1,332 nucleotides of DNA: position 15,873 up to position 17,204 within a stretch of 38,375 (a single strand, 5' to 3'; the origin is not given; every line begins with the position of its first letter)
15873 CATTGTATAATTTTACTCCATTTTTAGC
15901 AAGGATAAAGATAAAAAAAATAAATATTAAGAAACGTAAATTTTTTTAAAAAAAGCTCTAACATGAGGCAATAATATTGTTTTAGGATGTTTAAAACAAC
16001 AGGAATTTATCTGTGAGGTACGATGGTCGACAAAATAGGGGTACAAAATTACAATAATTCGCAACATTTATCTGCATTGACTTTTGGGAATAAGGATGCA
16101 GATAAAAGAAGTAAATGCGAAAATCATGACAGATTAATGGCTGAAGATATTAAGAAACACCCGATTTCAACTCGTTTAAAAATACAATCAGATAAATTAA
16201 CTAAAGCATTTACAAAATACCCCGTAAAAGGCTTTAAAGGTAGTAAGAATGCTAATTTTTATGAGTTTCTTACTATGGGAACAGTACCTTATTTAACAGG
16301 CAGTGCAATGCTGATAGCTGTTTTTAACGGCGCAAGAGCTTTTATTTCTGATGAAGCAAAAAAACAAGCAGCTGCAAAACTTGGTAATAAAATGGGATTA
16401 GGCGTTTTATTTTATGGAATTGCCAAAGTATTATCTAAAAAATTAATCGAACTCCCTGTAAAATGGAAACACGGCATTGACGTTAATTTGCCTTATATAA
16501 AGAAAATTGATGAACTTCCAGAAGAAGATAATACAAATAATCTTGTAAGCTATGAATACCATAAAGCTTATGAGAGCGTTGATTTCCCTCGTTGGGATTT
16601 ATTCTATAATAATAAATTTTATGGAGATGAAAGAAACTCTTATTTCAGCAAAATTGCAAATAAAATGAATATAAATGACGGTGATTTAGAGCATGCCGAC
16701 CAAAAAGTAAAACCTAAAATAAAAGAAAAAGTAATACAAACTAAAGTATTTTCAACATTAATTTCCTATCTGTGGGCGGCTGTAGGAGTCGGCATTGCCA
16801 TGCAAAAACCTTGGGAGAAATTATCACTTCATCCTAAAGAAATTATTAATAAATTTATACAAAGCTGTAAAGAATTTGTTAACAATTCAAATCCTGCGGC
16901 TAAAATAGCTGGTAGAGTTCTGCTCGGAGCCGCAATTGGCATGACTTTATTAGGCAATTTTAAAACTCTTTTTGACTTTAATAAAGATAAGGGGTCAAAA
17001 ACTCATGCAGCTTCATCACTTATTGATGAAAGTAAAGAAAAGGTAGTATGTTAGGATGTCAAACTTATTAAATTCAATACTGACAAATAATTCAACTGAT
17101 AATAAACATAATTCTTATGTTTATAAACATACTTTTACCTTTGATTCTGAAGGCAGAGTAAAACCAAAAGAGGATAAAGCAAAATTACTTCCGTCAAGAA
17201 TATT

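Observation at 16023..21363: Translationally coupled four-gene operon of unknown function: two paralogous membrane proteins, a divergent cytoplasmic GH13 and a small bitopic protein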

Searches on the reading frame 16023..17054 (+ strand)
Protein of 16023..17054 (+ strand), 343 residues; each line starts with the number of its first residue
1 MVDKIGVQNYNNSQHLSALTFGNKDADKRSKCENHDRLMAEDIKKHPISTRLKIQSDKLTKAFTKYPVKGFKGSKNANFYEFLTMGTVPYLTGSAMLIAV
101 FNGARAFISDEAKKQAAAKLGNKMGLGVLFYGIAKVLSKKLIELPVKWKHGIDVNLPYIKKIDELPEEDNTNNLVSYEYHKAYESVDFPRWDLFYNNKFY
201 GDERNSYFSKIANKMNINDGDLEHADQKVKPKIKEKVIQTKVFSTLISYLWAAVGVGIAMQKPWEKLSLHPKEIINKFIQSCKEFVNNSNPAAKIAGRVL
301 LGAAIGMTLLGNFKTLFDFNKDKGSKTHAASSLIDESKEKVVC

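Call 3: search_protein_families(library=pfam, proteins=[window:16023-17054:+], max_evalue=1)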
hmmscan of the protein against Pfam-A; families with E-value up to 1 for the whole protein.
window:16023-17054:+ (343 aa): 0 families

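Call 4: search_protein_families(library=ncbifam, proteins=[window:16023-17054:+], max_evalue=1)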
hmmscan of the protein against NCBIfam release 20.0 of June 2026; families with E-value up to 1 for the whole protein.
window:16023-17054:+ (343 aa): 0 families

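Call 19: find_homologous_proteins(query=window:16023-17054:+)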
Query window:16023-17054:+ (343 aa): 779 proteins with E <= 0.001 among 3810 candidates; the best 120 are listed.
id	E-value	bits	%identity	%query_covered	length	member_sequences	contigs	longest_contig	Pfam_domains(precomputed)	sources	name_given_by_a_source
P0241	1.8e-209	713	92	100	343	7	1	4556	-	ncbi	-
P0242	1.2e-148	513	68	100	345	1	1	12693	-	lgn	-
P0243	3.8e-148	511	67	100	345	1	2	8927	-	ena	-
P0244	8.1e-148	510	69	100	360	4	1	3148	-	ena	-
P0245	1.5e-146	506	64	100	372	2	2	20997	-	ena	-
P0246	1.0e-145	503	67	100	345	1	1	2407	-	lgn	-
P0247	1.1e-145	503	67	100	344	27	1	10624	-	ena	-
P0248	1.1e-145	503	65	100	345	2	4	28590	-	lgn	-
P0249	3.0e-145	501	65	100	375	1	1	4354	-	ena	-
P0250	4.9e-145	501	66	100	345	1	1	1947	-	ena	-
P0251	1.4e-144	499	67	100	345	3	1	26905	-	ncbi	-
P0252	1.9e-144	499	64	100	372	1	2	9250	-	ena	-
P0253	5.8e-144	497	64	100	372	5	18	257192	-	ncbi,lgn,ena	-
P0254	2.0e-143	495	66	100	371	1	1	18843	-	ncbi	-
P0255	8.6e-143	493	64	100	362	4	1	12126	-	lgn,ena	-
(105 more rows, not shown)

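Call 28: predict_structure(alignment_id=A2)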
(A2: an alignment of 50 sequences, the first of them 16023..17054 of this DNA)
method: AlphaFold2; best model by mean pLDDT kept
length: 343 residues; sequences in the alignment: 50
mean_pLDDT: 77.4   pTM: 0.70
mean pLDDT of the five models: 77.4, 76.3, 75.9, 74.7, 73.6
residues with pLDDT >= 90: 93; 70-90: 175; 50-70: 22; < 50: 53
segments of 3 or more residues with pLDDT < 50: 1-32, 322-336, 338-343
pLDDT, mean of each block of 10 residues (from residue 1): 30 35 41 73 89 86 83 79 68 74 76 80 86 90 92 90 81 84 82 89 89 79 78 91 93 92 80 88 90 92 95 80 45 44 40
secondary structure, 60 per line:
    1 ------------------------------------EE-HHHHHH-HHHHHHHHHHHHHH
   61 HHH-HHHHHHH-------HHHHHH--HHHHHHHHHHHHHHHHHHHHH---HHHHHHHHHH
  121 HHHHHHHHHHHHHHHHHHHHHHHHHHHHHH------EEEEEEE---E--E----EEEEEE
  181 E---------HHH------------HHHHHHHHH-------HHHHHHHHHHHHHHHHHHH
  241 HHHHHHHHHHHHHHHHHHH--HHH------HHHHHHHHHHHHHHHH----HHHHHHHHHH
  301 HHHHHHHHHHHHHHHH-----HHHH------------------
elements in order: H40-45 H47-63 H65-71 H79-84 H87-107 H111-150 E157-163 E175-181 H206-214 H222-259 H271-286 H291-316 H322-325
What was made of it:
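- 16023..17054 (+): Gene A: 343-aa four-TM membrane protein, paralogue of B's core; conserved cytoplasmic loops; C-terminus ends in the invariant KEKVVC. AF2 pLDDT 77 and pTM 0.70 (call 28).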

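Call 32: fold_search(model_id=the predicted structure, library=pdb)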
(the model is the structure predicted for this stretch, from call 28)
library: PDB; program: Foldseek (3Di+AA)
matches with E <= 10: 150; with E <= 0.001: 0
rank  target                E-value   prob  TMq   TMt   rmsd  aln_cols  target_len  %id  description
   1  6w08_A                5.4e-01  0.09  0.13  0.13  27.4       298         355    8  Crystal Structure of Motility Associated Killing Factor E from Vibrio cholerae (released 2020-03-11)
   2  9k86_A                1.4e+00  0.09  0.13  0.20  22.3       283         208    7  Cryo-EM structure of designed zinc-induced filament Fiber-n6-Zn1-HEHE-410 (released 2025-10-29)
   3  8y52_R                1.5e+00  0.06  0.16  0.17  23.2       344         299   11  Cryo-EM structure of the BA1-bound BRS3-Gq complex (released 2024-09-11)
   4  7cfo_C                2.0e+00  0.07  0.15  0.20  18.1       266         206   10  Crystal structure of human RXRalpha ligand binding domain complexed with CBTF-EE. (released 2021-01-06)
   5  8svp_A                2.0e+00  0.06  0.14  0.17  18.8       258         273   12  Crystal structure of pregnane X receptor ligand binding domain in complex with SJPYT-278 (released 2024-05-15)
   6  7cha_G                2.1e+00  0.08  0.16  0.20  25.0       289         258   11  Cryo-EM structure of P.aeruginosa MlaFEBD with AMPPNP (released 2021-05-19)
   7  6tao_B                2.3e+00  0.04  0.12  0.12  28.9       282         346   10  The cytotoxin MakE from Vibrio cholerae (released 2020-11-18)
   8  6a5z_D                2.4e+00  0.09  0.11  0.15  10.5       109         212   11  Crystal structure of human FXR/RXR-LBD heterodimer bound to HNC180 and 9cRA and SRC1 (released 2018-10-10)
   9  7a79_A                2.5e+00  0.08  0.12  0.16  11.1       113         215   12  Crystal structure of RXR gamma LBD in complexes with palmitic acid and GRIP-1 peptide (released 2020-10-21)
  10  5tbp_C                2.5e+00  0.05  0.14  0.17  20.3       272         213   10  Crystal Structure of RXR-alpha ligand binding domain complexed with synthetic modulator K8003 (released 2017-08-09)
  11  8fef_I                2.5e+00  0.05  0.14  0.18  25.4       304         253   14  Structure of Mce1 transporter from Mycobacterium smegmatis (Map0) (released 2023-02-22)
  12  6a5z_L                2.7e+00  0.13  0.13  0.19   9.2       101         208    9  Crystal structure of human FXR/RXR-LBD heterodimer bound to HNC180 and 9cRA and SRC1 (released 2018-10-10)
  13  7bjv_A                2.7e+00  0.11  0.12  0.15  18.1       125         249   14  Crystal structure of the ligand-binding domains of the heterodimer EcR/USP bound to the synthetic agonist BYI09181 (released 2021-04-07)
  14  7bjv_C                2.7e+00  0.11  0.12  0.15  18.1       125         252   14  Crystal structure of the ligand-binding domains of the heterodimer EcR/USP bound to the synthetic agonist BYI09181 (released 2021-04-07)
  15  8vp1_B                2.7e+00  0.11  0.20  0.14  16.2       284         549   11  Cryo-EM structure of the ABC transporter PCAT1 cysteine-free core bound with ATP (released 2024-10-30)
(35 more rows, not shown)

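Call 34: search_protein_representatives(alignment_id=A2)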
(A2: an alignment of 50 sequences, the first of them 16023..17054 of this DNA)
Query: 50 sequences, 372 profile positions. Proteins with E-value up to 0.001 (for the whole library): 167; up to 1e-10: 133; up to 1e-30: 79. The best 150 are listed.
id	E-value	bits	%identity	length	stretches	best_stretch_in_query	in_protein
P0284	2.4e-195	665.6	-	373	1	1-372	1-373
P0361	1.2e-149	515.2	-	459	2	8-308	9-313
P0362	1.7e-146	504.9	-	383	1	1-372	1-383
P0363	2.1e-137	474.9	-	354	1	13-372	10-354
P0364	8.7e-134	463.1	-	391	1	1-372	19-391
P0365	2.1e-133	461.8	-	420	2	164-372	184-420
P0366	1.3e-117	409.8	-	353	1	15-372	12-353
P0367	1.6e-113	396.4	-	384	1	1-372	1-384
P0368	1.5e-101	357.0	-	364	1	47-357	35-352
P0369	6.3e-100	351.6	-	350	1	20-372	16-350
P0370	1.8e-96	340.3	-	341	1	19-368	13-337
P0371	3.8e-94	332.6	-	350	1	14-370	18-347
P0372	6.4e-94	331.9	-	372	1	15-367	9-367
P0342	1.8e-93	330.4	-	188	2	154-274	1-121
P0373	2.0e-91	323.7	-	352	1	20-363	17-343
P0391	3.2e-67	244.0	-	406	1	43-344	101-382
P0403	1.7e-49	185.7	-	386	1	60-352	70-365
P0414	4.2e-40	154.8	-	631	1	47-299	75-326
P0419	3.4e-38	148.5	-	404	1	31-352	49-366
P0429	9.3e-34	133.9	-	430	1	47-267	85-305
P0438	1.5e-28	116.7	-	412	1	28-343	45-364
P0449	1.2e-22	97.4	-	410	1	59-343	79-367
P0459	2.2e-18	83.3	-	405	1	57-340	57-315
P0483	5.6e-13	65.5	-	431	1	66-354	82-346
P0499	4.9e-08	49.2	-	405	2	32-163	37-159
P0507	1.9e-05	40.7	-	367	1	57-364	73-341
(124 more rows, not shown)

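Call 35: list_cluster_members(proteins=[P0391, P0403, P0414, P0419, P0429, P0438, P0449, P0459, P0483, P0507])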
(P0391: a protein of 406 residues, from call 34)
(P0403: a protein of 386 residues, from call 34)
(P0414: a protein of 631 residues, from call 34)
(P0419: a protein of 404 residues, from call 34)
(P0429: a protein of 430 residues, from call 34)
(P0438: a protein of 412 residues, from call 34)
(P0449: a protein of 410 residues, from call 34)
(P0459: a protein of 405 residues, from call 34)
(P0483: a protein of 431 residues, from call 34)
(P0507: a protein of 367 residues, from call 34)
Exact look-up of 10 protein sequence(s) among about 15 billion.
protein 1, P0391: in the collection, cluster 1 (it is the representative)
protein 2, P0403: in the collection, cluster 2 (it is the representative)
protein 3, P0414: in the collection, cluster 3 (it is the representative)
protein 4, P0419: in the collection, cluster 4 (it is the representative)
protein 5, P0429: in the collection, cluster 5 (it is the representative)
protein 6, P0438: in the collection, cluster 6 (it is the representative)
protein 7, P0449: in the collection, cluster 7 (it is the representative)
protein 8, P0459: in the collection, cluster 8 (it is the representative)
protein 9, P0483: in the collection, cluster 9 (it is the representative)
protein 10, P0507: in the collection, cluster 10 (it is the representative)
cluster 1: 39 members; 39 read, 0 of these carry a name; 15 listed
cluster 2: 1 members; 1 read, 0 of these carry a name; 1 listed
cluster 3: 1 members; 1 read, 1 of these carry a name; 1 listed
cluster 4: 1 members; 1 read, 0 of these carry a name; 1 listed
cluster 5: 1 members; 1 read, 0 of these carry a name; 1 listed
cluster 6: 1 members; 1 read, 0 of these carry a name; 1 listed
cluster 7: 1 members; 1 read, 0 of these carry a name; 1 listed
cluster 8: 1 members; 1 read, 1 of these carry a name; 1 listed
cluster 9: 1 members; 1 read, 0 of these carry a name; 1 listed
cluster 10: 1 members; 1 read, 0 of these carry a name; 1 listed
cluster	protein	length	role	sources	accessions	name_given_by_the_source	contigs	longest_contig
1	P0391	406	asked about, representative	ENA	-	-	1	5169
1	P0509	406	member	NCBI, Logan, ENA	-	-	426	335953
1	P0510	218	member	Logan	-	-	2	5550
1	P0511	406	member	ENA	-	-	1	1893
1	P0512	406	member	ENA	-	-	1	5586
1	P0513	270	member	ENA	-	-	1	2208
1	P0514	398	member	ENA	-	-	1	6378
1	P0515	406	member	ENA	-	-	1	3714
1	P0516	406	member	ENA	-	-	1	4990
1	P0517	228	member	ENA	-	-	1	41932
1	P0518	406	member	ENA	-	-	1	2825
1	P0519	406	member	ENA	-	-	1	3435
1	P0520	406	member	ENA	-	-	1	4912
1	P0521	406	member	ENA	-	-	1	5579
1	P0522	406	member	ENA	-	-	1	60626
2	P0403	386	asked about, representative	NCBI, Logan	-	-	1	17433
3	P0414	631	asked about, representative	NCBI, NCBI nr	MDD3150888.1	MAG: hypothetical protein PHV68_08640 [Candidatus Gastranaerophilales bacterium] | hypothetical protein [Candidatus Gastranaerophilales bacterium]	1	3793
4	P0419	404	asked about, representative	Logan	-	-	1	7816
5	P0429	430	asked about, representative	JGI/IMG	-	-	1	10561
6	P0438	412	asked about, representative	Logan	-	-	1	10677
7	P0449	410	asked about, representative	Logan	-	-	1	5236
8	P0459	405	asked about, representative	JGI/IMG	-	hypothetical protein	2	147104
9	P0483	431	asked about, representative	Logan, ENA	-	-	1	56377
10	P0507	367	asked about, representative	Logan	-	-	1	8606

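Call 36: find_encoding_contigs(protein=P0459, flank=8000, max_places=1)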
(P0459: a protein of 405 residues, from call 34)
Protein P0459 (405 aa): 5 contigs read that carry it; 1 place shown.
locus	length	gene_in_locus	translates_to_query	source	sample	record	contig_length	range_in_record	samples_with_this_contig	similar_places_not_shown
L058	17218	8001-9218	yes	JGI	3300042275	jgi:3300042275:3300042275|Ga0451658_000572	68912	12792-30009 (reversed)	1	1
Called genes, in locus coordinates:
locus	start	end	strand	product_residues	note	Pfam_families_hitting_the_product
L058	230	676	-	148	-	PF00027:cNMP_binding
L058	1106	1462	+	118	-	-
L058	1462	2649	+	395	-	PF04055:Radical_SAM, PF13353:Fer4_12, PF13186:SPASM (faint)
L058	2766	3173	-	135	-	-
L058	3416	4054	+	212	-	PF06271:RDD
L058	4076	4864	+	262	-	PF11306:DUF3108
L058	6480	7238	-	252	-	-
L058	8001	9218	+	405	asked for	-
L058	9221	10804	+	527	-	-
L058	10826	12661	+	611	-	PF00128:Alpha-amylase (faint), PF14871:GHL6 (faint)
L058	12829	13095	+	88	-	-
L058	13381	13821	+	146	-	PF01220:DHquinase_II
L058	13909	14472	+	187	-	PF08207:EFP_N, PF01132:EFP, PF09285:Elong-fact-P_C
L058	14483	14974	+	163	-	PF00364:Biotin_lipoyl, PF25984:BSH_YknX (faint)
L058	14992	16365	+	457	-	PF00289:Biotin_carb_N, PF02786:CPSase_L_D2, PF02222:ATP-grasp, PF07478:Dala_Dala_lig_C, PF02785:Biotin_carb_C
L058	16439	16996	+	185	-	PF03602:Cons_hypoth95, PF02086:MethyltransfD12 (faint), PF06325:PrmA (faint), PF05175:MTS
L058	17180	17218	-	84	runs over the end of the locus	-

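Call 37: find_encoding_contigs(protein=P0483, flank=8000, max_places=1)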
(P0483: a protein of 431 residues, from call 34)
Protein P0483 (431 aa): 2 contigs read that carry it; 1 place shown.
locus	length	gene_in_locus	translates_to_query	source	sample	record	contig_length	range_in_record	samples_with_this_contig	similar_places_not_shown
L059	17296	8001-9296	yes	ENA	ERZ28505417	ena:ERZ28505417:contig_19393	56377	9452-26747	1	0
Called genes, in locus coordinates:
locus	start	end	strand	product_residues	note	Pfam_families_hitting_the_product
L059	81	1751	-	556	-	PF02776:TPP_enzyme_N, PF00205:TPP_enzyme_M, PF02775:TPP_enzyme_C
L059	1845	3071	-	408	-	PF00465:Fe-ADH, PF13685:Fe-ADH_2, PF25137:ADH_Fe_C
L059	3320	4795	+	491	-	PF03553:Na_H_antiporter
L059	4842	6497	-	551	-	PF02321:OEP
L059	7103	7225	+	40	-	-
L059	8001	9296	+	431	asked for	-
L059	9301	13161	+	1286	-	-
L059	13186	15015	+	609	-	-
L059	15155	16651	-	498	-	PF05681:Fumerase, PF05683:Fumerase_C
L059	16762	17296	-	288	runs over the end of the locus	PF01565:FAD_binding_4, PF02873:MurB_C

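Call 39: find_encoding_contigs(protein=P0507, flank=8000, max_places=1)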
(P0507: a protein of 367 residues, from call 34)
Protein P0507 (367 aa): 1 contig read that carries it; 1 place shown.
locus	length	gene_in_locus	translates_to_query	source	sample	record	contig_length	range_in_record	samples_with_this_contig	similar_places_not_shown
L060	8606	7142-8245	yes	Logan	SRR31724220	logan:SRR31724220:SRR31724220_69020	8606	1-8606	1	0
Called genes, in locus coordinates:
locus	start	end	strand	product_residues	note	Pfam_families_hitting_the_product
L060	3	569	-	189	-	?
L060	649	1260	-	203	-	-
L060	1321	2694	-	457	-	PF07690:MFS_1, PF12832:MFS_1_like, PF13347:MFS_2, PF07690:MFS_1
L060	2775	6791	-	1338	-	PF00128:Alpha-amylase (weak)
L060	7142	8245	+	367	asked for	-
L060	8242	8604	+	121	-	?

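Call 40: find_encoding_contigs(protein=P0499, flank=8000, max_places=1)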
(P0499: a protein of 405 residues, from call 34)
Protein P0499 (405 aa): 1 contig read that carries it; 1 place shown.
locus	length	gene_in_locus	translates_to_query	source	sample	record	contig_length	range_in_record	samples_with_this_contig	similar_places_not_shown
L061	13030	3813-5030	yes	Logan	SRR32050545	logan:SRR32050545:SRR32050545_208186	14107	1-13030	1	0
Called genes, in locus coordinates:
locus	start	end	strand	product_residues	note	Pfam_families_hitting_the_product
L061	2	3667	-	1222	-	?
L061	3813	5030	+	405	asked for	-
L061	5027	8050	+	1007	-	PF00128:Alpha-amylase (faint)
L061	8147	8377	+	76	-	-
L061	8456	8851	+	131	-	-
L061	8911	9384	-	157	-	PF07977:FabA, PF22818:ApeI-like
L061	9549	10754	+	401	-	PF14602:Hexapep_2 (faint), PF25087:GMPPB_C, PF25084:LbH_EIF2B (weak), PF00132:Hexapep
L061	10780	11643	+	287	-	PF03331:LpxC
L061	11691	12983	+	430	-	PF13528:Glyco_trans_1_3 (faint), PF04101:Glyco_tran_28_C, PF06722:EryCIII-like_C (weak)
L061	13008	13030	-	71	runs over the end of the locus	PF13443:HTH_26, PF01381:HTH_3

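Call 52: search_protein_families(library=padloc, proteins=[window:16023-17054:+], max_evalue=0.1)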
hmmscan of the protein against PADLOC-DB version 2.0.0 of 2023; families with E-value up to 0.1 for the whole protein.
window:16023-17054:+ (343 aa): 0 families

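Call 53: search_protein_families(library=phrogs, proteins=[window:16023-17054:+], max_evalue=0.1)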
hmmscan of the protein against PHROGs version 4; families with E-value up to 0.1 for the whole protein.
window:16023-17054:+ (343 aa): 0 families

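Call 68: search_protein_families(library=ncbifam, proteins=[L060:2775-6791:-, L060:649-1260:-, L061:2-3667:-, L061:8456-8851:+, L058:6480-7238:-], max_evalue=0.001)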
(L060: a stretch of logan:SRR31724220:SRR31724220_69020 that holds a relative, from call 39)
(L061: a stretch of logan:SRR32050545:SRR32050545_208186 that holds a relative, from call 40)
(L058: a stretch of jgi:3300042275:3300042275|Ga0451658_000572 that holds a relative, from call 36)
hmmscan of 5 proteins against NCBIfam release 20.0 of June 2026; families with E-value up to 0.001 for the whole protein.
L060:2775-6791:- (1338 aa): 3 families
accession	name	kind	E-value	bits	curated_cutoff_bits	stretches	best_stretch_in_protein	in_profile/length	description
NF041090.1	Cyc-maltodext_AglB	equivalog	5.8e-10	38.5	540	1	187-315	54-180/470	cyclomaltodextrinase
NF008051.0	PRK10785.1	equivalog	2.4e-07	29.3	568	1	191-315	172-303/607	maltodextrin glucosidase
NF011083.0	PRK14510.1-2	equivalog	1.7e-06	25.8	1322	1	190-279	215-302/1186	bifunctional glycogen debranching protein GlgX/4-alpha-glucanotransferase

L060:649-1260:- (203 aa): 0 families

L061:2-3667:- (1222 aa): 1 family
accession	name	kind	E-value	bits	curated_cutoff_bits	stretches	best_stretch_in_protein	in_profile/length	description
NF041090.1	Cyc-maltodext_AglB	equivalog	1.8e-05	23.7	540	1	171-280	58-164/470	cyclomaltodextrinase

L061:8456-8851:+ (131 aa): 0 families

L058:6480-7238:- (252 aa): 1 family
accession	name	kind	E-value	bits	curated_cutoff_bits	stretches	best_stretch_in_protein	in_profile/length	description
TIGR00276.1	TIGR00276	equivalog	3.8e-06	26.1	200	1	136-237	132-228/337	tRNA epoxyqueuosine(34) reductase QueG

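Call 71: search_protein_families(library=pfam, proteins=[L060:2775-6791:-, L061:2-3667:-], max_evalue=0.01)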
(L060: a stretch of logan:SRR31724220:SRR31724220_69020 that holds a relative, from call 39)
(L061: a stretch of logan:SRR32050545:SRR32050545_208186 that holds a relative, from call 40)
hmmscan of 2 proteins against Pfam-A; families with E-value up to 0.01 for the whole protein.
L060:2775-6791:- (1338 aa): 1 family
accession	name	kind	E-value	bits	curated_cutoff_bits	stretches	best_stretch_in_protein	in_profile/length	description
PF00128.31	Alpha-amylase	-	1.3e-09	38.2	22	1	194-305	15-123/446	Alpha amylase, catalytic domain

L061:2-3667:- (1222 aa): 1 family
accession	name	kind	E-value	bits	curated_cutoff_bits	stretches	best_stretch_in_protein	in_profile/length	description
PF09105.16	SelB-wing_1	-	0.0055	16.9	25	0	686-717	5-36/59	Elongation factor SelB, winged helix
